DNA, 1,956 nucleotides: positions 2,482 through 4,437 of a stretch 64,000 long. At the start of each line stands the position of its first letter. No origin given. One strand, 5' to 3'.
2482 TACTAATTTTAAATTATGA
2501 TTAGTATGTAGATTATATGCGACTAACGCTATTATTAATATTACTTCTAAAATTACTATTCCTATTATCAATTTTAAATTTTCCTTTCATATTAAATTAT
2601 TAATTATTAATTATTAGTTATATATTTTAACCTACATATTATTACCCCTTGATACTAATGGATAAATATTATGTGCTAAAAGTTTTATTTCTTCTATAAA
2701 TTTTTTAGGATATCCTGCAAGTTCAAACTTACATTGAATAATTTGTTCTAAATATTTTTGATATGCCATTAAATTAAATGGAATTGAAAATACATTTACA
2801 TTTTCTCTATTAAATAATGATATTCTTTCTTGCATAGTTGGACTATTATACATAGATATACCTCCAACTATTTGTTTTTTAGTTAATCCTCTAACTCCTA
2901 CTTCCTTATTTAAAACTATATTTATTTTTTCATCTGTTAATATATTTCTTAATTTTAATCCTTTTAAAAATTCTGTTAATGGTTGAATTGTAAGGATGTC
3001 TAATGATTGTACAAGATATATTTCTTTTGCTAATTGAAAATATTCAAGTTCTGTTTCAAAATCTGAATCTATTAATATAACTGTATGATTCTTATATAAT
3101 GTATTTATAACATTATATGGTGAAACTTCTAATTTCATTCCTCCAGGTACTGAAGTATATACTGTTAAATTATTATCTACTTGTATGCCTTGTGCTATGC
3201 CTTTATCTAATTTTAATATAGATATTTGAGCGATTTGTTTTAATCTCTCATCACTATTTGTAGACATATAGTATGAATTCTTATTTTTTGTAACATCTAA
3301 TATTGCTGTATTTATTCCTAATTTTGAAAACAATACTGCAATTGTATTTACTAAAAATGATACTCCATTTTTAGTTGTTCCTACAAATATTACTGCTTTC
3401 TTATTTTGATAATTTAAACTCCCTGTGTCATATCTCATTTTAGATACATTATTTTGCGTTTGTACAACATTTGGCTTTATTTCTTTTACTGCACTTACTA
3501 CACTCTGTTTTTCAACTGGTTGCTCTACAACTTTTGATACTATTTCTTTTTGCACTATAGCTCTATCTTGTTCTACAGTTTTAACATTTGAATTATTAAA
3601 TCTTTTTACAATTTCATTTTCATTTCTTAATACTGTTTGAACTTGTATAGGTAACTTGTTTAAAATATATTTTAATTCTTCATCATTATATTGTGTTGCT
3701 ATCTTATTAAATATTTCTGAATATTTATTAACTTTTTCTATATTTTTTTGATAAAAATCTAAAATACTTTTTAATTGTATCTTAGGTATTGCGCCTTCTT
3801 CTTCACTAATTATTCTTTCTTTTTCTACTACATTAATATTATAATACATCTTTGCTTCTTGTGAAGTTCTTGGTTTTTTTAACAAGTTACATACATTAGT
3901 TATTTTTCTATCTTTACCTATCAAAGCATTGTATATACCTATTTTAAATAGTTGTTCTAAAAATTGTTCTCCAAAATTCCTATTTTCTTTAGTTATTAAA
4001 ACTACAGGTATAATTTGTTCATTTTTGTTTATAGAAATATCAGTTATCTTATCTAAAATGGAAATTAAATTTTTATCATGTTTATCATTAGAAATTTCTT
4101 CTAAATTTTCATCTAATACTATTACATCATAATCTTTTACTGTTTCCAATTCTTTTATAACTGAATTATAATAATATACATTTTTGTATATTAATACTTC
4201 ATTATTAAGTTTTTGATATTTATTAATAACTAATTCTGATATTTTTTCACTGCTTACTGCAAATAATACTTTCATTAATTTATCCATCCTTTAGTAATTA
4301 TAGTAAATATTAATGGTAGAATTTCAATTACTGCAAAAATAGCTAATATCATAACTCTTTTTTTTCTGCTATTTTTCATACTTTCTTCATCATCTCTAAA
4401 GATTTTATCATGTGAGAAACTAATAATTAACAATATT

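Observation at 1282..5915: Four-gene envelope operon combining a receiver+ParA-like pseudo-ATPase with a GAF/degenerate-GGDEF membrane protein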

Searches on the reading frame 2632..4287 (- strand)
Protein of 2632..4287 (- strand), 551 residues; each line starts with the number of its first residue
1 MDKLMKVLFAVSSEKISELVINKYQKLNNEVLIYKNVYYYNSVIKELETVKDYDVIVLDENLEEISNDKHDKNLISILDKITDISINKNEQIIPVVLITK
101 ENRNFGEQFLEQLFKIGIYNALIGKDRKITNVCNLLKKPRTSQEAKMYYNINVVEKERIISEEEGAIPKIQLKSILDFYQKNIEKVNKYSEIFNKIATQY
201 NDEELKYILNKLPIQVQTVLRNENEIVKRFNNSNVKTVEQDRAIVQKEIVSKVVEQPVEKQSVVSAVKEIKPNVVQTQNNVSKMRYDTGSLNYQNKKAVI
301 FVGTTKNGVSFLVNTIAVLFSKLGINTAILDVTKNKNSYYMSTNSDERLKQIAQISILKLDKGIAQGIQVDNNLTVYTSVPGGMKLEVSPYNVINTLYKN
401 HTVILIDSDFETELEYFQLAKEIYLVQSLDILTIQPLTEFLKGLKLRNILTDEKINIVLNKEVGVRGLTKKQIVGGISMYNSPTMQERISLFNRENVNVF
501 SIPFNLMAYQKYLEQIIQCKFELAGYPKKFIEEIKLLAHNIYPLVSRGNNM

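Call 3: search_protein_families(library=pfam, proteins=[window:2632-4287:-], max_evalue=1)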
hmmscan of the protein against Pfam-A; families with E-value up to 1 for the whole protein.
window:2632-4287:- (551 aa): 0 families

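Call 4: search_protein_families(library=ncbifam, proteins=[window:2632-4287:-], max_evalue=1)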
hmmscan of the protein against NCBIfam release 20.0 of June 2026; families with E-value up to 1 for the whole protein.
window:2632-4287:- (551 aa): 0 families

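Call 6: find_homologous_proteins(query=window:2632-4275:-, max_evalue=0.001)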
Query window:2632-4275:- (547 aa): 4246 proteins with E <= 0.001 among 8000 candidates; the best 120 are listed.
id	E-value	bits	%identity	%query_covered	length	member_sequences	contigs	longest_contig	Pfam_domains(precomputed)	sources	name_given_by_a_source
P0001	0.0e+0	1142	100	100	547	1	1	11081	-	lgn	-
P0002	0.0e+0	1141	100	100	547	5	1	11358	-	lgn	-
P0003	0.0e+0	1009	88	100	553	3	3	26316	-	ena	-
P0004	3.8e-162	559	49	100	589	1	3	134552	-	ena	-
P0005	5.7e-162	558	48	100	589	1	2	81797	-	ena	-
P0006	6.9e-162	558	49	100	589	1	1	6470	-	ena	-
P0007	7.3e-162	558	49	100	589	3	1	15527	-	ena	-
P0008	8.7e-162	558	46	100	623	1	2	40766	-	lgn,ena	-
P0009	9.8e-162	558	48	100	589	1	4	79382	-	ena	-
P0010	1.0e-161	557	49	100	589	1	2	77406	-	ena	-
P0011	1.1e-161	557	47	100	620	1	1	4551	-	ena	-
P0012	1.1e-161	557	49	100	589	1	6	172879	-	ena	-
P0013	1.2e-161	557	49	100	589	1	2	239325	-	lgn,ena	-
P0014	1.2e-161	557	47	100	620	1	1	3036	-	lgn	-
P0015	1.3e-161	557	48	100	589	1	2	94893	-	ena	-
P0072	4.9e-161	555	47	100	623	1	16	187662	-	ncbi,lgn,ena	-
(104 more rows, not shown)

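Call 8: find_encoding_contigs(protein=P0072, flank=10000, max_places=4)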
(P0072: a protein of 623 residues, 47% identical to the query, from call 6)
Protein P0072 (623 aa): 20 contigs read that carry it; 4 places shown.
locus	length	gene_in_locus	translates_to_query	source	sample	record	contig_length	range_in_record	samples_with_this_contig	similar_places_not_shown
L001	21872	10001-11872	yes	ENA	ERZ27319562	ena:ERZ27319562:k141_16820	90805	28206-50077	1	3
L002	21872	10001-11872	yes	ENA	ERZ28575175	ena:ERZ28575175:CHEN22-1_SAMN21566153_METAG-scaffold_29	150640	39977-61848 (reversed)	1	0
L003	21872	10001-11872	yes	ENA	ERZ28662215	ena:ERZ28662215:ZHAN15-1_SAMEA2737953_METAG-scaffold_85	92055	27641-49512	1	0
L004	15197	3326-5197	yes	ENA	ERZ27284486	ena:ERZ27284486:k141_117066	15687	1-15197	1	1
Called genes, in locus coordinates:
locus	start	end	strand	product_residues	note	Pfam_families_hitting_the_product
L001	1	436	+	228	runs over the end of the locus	PF01522:Polysacc_deac_1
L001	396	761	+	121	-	-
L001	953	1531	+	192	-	PF13487:HD_5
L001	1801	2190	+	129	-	-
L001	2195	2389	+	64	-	-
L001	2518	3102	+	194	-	-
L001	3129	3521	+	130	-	-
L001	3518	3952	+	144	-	-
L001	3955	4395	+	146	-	-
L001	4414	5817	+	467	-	PF01225:Mur_ligase, PF08245:Mur_ligase_M, PF02875:Mur_ligase_C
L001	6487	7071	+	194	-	-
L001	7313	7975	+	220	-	-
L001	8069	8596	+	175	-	PF00005:ABC_tran, PF13304:AAA_21 (weak)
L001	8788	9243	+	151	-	-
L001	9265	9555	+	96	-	-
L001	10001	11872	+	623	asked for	-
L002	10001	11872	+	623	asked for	-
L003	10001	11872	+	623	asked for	-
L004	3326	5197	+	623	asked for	-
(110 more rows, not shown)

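Call 11: search_solved_structures(query=A1, max_evalue=10, show_alignments=3)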
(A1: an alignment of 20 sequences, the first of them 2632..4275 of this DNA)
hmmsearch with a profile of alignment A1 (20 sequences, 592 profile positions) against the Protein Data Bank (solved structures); distinct sequences matched with E-value up to 10: 9.
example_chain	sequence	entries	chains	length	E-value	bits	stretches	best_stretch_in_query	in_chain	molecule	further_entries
4hhu_A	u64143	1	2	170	0.044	15.8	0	197-232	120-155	OR280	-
2nze_A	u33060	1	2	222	0.5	12.3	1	400-496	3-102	Beta-lactamase II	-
2nxa_A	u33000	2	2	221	0.56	12.1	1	400-496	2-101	Beta-lactamase II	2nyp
2nzf_A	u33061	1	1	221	0.56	12.1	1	400-496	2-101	Beta-lactamase II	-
4c09_A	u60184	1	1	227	0.79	11.6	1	399-495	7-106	BETA-LACTAMASE 2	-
6olz_Ab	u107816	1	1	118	1.4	10.8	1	219-273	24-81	60S ribosomal protein L29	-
6r6g_b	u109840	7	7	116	1.6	10.6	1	219-272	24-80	eL29 | 60S ribosomal protein L29 | Large ribosomal subunit protein eL29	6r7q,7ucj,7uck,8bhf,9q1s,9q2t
6ole_c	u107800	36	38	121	1.6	10.6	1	219-273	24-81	60S ribosomal protein L29 | Large ribosomal subunit protein eL29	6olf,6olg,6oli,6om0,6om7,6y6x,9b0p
6xa1_Lb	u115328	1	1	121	1.8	10.4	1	219-272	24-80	60S ribosomal protein L29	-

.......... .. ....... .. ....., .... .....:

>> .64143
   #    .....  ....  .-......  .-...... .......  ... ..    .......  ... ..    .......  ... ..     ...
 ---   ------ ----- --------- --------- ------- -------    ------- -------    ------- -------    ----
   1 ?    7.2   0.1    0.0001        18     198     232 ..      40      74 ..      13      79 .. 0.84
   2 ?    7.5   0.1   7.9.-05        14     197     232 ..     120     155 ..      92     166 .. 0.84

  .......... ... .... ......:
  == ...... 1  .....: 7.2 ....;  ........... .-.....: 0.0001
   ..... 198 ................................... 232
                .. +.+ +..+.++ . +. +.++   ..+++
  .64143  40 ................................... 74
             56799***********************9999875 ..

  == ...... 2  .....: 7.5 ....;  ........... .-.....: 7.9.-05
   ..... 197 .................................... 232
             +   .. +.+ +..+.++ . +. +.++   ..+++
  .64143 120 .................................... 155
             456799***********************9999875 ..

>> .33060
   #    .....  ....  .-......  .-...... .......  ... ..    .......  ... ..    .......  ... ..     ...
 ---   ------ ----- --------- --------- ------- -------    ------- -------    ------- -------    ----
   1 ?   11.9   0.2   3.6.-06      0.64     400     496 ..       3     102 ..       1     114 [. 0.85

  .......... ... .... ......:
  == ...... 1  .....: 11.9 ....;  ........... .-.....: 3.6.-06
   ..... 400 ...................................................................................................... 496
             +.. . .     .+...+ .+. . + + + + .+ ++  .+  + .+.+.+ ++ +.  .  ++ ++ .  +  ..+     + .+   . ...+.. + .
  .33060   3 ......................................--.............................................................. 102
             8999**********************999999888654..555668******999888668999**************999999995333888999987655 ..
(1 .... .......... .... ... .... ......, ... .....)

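Call 18: search_protein_representatives(protein=window:2632-4275:-)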
Query: 547 residues. Proteins with E-value up to 0.001 (for the whole library): 446; up to 1e-10: 302; up to 1e-30: 178. The best 150 are listed.
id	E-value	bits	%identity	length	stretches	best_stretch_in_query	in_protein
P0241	3.4e-155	534.2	51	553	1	1-543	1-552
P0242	4.8e-135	467.8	48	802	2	271-544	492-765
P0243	3.8e-132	458.2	48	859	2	245-544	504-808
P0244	1.5e-131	456.3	42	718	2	136-541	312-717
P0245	3.6e-127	441.8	41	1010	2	42-545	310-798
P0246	1.2e-126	440.1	44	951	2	147-543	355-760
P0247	1.6e-126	439.7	47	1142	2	260-543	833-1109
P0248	2.1e-125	436.0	48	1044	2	287-540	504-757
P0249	1.4e-124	433.2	46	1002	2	261-543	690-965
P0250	2.5e-123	429.1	45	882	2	224-540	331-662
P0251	5.2e-123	428.1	48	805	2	288-541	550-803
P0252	2.6e-122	425.8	46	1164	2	236-545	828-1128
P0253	4.5e-122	425.0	46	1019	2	280-543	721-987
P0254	9.3e-122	424.0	43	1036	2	273-542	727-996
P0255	9.7e-122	423.9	45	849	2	249-542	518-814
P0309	7.9e-84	298.9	36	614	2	225-540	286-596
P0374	5.1e-51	190.7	30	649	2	290-545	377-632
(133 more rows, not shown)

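Call 25: predict_structure(alignment_id=A1)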
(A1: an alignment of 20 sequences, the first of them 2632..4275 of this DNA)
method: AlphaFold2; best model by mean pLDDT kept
length: 547 residues; sequences in the alignment: 20
mean_pLDDT: 47.1   pTM: 0.27
mean pLDDT of the five models: 47.1, 44.0, 40.2, 38.7, 38.5
residues with pLDDT >= 90: 0; 70-90: 102; 50-70: 84; < 50: 361
segments of 3 or more residues with pLDDT < 50: 60-68, 96-123, 129-162, 229-390, 392-408, 422-434, 448-522, 526-547
pLDDT, mean of each block of 10 residues (from residue 1): 73 64 63 75 81 65 45 67 72 52 38 34 48 43 40 32 59 74 78 77 79 81 67 30 24 22 24 22 26 44 38 36 38 29 36 30 28 29 42 47 47 54 41 52 52 41 37 39 41 37 40 39 47 38 27
secondary structure, 60 per line:
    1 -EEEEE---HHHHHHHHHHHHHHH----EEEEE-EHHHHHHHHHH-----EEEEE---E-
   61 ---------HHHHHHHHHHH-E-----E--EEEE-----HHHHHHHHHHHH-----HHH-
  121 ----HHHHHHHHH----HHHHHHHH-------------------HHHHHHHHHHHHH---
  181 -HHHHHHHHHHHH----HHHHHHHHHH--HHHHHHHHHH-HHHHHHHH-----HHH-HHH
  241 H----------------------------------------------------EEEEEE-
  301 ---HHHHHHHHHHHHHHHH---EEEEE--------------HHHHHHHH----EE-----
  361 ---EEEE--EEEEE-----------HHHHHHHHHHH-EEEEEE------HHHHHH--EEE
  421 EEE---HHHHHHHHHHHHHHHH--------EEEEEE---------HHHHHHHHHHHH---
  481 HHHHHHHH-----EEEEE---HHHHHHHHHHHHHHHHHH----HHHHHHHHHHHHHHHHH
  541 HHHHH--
elements in order: E2-6 H10-24 E29-33 H36-45 E51-55 H70-80 E91-94 H100-111 H125-133 H138-145 H165-177 H182-193 H198-207 H210-219 H221-228 H238-241 E294-299 H304-319 E323-327 H342-349 E364-367 E370-374 H386-396 E398-403 H410-415 E418-423 H427-442 E451-456 H466-477 H481-488 E494-498 H502-519 H524-545

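Call 28: search_solved_structures(query=A3, max_evalue=10, show_alignments=4)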
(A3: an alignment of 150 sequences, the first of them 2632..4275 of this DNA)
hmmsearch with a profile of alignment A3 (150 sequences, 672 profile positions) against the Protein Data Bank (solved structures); distinct sequences matched with E-value up to 10: 6.
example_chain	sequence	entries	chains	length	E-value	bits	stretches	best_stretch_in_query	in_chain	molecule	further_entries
9ijj_A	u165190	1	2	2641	0.0028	19.4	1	276-363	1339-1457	Cilia and flagella associated protein 46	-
9e5c_4u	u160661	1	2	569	0.39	12.3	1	262-364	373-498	TbRSP63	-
6yej_A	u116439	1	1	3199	0.84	11.2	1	235-305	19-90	Huntingtin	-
8fl2_NX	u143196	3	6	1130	1.7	10.2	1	280-350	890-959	Proline-, glutamic acid- and leucine-rich protein 1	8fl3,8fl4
7a6h_N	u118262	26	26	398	4.6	8.8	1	258-360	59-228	DNA-directed RNA polymerase III subunit RPC4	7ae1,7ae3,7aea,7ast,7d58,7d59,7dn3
8t1i_J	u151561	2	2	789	6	8.4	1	210-312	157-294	Mediator of RNA polymerase II transcription subunit 15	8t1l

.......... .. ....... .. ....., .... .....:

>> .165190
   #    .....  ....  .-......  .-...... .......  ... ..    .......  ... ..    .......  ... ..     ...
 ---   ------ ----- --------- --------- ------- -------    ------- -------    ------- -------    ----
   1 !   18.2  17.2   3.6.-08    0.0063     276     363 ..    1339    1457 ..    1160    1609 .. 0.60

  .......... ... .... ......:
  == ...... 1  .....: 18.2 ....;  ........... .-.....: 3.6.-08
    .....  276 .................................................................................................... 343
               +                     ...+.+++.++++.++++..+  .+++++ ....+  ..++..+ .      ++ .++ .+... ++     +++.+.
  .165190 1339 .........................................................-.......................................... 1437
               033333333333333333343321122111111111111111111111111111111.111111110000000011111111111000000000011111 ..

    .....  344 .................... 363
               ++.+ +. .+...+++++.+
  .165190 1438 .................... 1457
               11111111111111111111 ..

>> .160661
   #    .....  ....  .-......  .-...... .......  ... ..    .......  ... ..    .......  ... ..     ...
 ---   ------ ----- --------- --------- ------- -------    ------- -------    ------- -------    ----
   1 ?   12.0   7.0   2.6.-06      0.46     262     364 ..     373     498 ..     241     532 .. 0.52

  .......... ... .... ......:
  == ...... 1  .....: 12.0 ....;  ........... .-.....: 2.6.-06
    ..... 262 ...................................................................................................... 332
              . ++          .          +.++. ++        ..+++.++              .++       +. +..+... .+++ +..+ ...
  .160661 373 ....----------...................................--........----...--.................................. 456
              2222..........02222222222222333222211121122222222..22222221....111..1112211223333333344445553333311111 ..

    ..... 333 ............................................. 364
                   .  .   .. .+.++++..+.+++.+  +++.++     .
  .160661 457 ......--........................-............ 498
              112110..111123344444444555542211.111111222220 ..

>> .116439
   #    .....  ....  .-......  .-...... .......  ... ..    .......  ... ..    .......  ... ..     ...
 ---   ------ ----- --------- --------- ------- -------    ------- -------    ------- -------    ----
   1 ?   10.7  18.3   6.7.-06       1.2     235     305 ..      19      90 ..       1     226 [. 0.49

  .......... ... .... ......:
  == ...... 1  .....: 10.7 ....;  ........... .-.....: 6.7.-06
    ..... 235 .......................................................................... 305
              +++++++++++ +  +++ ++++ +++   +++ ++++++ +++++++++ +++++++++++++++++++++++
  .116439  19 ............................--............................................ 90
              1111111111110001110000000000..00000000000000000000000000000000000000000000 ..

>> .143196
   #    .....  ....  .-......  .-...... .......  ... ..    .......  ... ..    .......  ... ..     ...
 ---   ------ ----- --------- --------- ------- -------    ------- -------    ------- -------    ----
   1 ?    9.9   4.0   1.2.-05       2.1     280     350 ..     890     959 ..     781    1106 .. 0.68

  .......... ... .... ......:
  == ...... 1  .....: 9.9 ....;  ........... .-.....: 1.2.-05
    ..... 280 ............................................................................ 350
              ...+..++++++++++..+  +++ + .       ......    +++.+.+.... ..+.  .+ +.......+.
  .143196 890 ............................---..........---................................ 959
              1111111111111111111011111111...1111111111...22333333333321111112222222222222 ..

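Call 37: predict_structure(alignment_id=A3)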
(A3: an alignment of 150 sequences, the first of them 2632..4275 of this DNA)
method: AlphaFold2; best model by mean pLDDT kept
length: 547 residues; sequences in the alignment: 150
mean_pLDDT: 88.1   pTM: 0.55
mean pLDDT of the five models: 88.1, 88.0, 87.9, 87.9, 87.4
residues with pLDDT >= 90: 434; 70-90: 33; 50-70: 20; < 50: 60
segments of 3 or more residues with pLDDT < 50: 152-160, 231-278
pLDDT, mean of each block of 10 residues (from residue 1): 97 98 97 96 97 95 80 96 94 97 96 97 98 97 92 40 78 93 96 91 95 96 85 35 36 38 39 45 60 95 97 97 98 96 97 98 98 94 94 97 98 97 97 98 97 98 97 98 97 98 97 97 97 95 59
secondary structure, 60 per line:
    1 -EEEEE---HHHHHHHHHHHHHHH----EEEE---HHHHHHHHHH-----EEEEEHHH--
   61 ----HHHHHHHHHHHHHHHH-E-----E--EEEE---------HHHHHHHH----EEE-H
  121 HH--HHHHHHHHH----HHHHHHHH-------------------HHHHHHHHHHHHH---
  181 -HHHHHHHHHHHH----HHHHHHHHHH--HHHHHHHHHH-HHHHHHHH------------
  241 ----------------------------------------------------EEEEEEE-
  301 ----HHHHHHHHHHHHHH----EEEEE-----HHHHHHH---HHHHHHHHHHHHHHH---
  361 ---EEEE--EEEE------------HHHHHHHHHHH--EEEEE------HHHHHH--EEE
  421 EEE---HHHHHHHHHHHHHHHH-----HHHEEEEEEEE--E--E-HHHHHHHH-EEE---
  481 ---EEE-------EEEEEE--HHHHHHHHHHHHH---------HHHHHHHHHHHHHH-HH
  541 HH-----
elements in order: E2-6 H10-24 E29-32 H36-45 E51-55 H65-80 E91-94 H104-111 E116-118 H125-133 H138-145 H165-177 H182-193 H198-207 H210-219 H221-228 E293-299 H305-318 E323-327 H333-339 H343-357 E364-367 E370-373 H386-396 E399-403 H410-415 E418-423 H427-442 E451-458 H466-473 E475-477 E484-486 E494-499 H502-514 H524-537 H539-542
